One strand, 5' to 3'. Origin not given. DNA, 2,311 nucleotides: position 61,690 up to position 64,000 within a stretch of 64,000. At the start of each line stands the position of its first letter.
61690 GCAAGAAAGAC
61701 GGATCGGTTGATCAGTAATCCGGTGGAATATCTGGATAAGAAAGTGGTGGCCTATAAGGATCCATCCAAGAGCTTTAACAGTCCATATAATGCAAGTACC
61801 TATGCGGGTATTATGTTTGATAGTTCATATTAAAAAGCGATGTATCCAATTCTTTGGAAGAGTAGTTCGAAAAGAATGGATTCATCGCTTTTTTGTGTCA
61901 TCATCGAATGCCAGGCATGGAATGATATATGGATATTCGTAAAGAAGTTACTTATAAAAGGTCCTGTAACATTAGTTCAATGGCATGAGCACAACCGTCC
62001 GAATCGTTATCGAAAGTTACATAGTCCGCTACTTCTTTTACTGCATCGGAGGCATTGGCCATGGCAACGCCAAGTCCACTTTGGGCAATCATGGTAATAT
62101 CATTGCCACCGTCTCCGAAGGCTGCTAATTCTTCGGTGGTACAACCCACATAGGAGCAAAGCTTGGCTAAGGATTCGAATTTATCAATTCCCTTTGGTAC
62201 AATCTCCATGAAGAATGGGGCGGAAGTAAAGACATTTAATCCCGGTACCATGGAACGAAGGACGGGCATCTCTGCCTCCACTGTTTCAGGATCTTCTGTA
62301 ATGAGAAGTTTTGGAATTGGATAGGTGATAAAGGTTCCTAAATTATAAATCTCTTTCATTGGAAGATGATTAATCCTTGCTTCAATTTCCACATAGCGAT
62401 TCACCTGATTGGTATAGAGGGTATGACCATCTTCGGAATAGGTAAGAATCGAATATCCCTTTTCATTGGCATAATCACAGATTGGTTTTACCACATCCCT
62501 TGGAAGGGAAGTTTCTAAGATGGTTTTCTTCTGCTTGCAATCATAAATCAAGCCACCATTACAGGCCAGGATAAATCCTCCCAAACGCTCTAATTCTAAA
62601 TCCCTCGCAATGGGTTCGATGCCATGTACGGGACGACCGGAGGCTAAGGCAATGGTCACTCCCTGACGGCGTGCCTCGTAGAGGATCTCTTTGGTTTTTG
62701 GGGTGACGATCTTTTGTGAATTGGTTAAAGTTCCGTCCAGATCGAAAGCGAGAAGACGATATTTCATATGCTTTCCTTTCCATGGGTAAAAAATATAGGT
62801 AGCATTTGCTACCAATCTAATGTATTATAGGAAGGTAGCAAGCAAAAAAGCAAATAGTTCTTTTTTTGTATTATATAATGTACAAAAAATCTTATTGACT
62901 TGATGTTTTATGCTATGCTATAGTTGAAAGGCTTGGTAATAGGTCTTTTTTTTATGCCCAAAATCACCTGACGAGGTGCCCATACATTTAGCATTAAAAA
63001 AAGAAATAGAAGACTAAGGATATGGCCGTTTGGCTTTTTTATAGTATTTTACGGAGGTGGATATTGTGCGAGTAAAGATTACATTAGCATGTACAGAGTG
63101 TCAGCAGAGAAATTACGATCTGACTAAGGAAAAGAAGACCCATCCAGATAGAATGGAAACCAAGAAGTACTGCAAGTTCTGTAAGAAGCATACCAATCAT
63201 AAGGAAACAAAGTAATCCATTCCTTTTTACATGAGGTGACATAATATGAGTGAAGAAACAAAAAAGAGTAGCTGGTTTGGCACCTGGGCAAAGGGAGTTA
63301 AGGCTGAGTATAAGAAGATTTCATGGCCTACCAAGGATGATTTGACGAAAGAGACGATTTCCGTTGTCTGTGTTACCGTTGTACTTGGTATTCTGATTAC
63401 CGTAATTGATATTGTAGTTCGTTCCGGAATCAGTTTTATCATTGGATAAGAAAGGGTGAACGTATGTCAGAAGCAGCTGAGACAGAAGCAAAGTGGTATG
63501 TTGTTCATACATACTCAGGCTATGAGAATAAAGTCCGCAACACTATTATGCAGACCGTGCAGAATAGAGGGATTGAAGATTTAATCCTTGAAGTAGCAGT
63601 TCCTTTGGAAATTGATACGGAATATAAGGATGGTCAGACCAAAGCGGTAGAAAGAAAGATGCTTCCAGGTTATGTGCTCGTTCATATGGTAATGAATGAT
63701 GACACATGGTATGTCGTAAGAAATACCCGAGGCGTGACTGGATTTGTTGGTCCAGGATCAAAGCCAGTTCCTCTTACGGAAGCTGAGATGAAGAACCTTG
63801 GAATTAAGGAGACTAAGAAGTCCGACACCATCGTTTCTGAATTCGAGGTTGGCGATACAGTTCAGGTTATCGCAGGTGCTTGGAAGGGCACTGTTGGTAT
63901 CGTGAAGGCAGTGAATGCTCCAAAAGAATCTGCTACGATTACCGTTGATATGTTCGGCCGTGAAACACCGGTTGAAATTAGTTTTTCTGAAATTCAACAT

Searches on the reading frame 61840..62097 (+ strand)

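Call 3: search_protein_families(library=pfam, proteins=[window:61840-62097:+])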
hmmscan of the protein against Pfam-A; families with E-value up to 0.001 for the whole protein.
window:61840-62097:+ (85 aa): 0 families

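Call 4: search_protein_families(library=ncbifam, proteins=[window:61840-62097:+])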
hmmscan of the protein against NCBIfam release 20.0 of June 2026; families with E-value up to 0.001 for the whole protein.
window:61840-62097:+ (85 aa): 0 families

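Call 47: search_protein_families(library=pfam, proteins=[window:61840-62097:+], max_evalue=10)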
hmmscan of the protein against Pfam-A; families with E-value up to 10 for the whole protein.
window:61840-62097:+ (85 aa): 1 family
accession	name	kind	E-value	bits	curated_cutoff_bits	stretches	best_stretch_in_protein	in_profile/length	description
PF10322.15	7TM_GPCR_Sru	-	0.08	12.7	26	1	6-60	48-104/305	Serpentine type 7TM GPCR chemoreceptor Sru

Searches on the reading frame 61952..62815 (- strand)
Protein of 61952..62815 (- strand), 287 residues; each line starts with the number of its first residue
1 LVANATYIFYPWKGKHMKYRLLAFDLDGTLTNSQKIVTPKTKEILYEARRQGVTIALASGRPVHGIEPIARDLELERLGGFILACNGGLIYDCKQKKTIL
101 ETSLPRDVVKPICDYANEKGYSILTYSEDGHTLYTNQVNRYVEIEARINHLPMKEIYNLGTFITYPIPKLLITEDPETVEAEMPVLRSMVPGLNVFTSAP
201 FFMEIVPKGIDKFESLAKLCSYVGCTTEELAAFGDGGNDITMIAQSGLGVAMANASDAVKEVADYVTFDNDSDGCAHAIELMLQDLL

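Call 3: search_protein_families(library=pfam, proteins=[window:61952-62815:-])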
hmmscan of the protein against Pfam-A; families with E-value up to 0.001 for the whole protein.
window:61952-62815:- (287 aa): 4 families
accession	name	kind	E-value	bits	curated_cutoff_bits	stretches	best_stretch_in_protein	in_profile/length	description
PF08282.18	Hydrolase_3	-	1.7e-62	211.9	20.9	1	22-279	1-255/255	haloacid dehalogenase-like hydrolase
PF05116.19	S6PP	-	2.3e-11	44.2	20.3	1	194-259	148-214/247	Sucrose-6F-phosphate phosphohydrolase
PF00702.32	Hydrolase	-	1.3e-10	42.5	26.4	0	214-247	158-191/191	haloacid dehalogenase-like hydrolase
PF12710.13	HAD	-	9.4e-05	23.4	27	0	35-76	84-125/189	haloacid dehalogenase-like hydrolase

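Call 4: search_protein_families(library=ncbifam, proteins=[window:61952-62815:-])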
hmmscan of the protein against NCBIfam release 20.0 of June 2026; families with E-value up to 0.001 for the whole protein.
window:61952-62815:- (287 aa): 29 families (the best 25 are shown)
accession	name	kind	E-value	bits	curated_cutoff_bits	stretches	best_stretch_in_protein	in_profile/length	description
TIGR00099.1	Cof-subfamily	subfamily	2.3e-53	181.4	137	1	21-279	1-256/256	Cof-type HAD-IIB family hydrolase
NF007806.0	PRK10513.1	equivalog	1e-50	172.7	273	1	17-281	1-266/270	sugar-phosphatase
NF045966.1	YcsE_rel_Pase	equivalog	2.5e-35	122.2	220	1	18-279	1-259/265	YcsE-related riboflavin metabolism phosphatase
NF007821.0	PRK10530.1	equivalog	4.9e-33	114.5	274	2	17-153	1-133/272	pyridoxal phosphatase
NF002245.0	PRK01158.1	equivalog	5.5e-30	104.4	198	2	185-283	132-229/233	phosphoglycolate phosphatase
TIGR01487.1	Pglycolate_arch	equivalog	6.9e-27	94.7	122.75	2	192-277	129-213/215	phosphoglycolate phosphatase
TIGR01482.1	SPP-subfamily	subfamily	7.7e-23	81.2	107.15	2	192-281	129-219/225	sucrose-phosphate phosphatase subfamily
NF008213.0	PRK10976.1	equivalog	9.6e-22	77.8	386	1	19-265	2-244/266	sugar/pyridoxal phosphate phosphatase YigL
TIGR01484.1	HAD-SF-IIB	subfamily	1.9e-20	73.9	41.8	1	21-252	1-221/221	HAD-IIB family hydrolase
NF011705.0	PRK15126.1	equivalog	3e-20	72.6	336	1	19-261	2-238/272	HMP-PP phosphatase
TIGR01670.1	KdsC-phosphatas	subfamily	5.7e-09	36.1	106.95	1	211-280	76-146/154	3-deoxy-D-manno-octulosonate 8-phosphate phosphatase, YrbI family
TIGR01525.1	ATPase-IB_hvy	subfamily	3.6e-08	32.7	346.25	1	211-281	438-505/560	heavy metal translocating P-type ATPase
TIGR00338.1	serB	equivalog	8.7e-08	32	144.15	1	212-266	153-206/219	phosphoserine phosphatase SerB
TIGR01486.1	HAD-SF-IIB-MPGP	subfamily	1.1e-07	31.5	164.75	1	24-98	4-75/257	mannosyl-3-phosphoglycerate phosphatase family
TIGR01488.1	HAD-SF-IB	subfamily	5.9e-07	29.6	45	0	206-244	137-175/177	HAD-IB family phosphatase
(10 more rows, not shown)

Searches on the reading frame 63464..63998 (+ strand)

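Call 13: search_protein_families(library=pfam, proteins=[window:63464-63998:+])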
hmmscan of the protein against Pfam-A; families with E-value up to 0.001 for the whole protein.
window:63464-63998:+ (178 aa): 3 families
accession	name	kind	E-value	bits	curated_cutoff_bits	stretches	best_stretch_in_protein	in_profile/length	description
PF02357.24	NusG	-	7.5e-30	103.7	22.2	1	10-112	2-92/93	Transcription termination factor nusG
PF23290.1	KOW5_SPT5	-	1.4e-05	24.9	27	1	129-152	2-25/46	Transcription elongation factor SPT5, fifth KOW domain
PF00467.35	KOW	-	0.00045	20.4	22.3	1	129-162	1-32/32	KOW motif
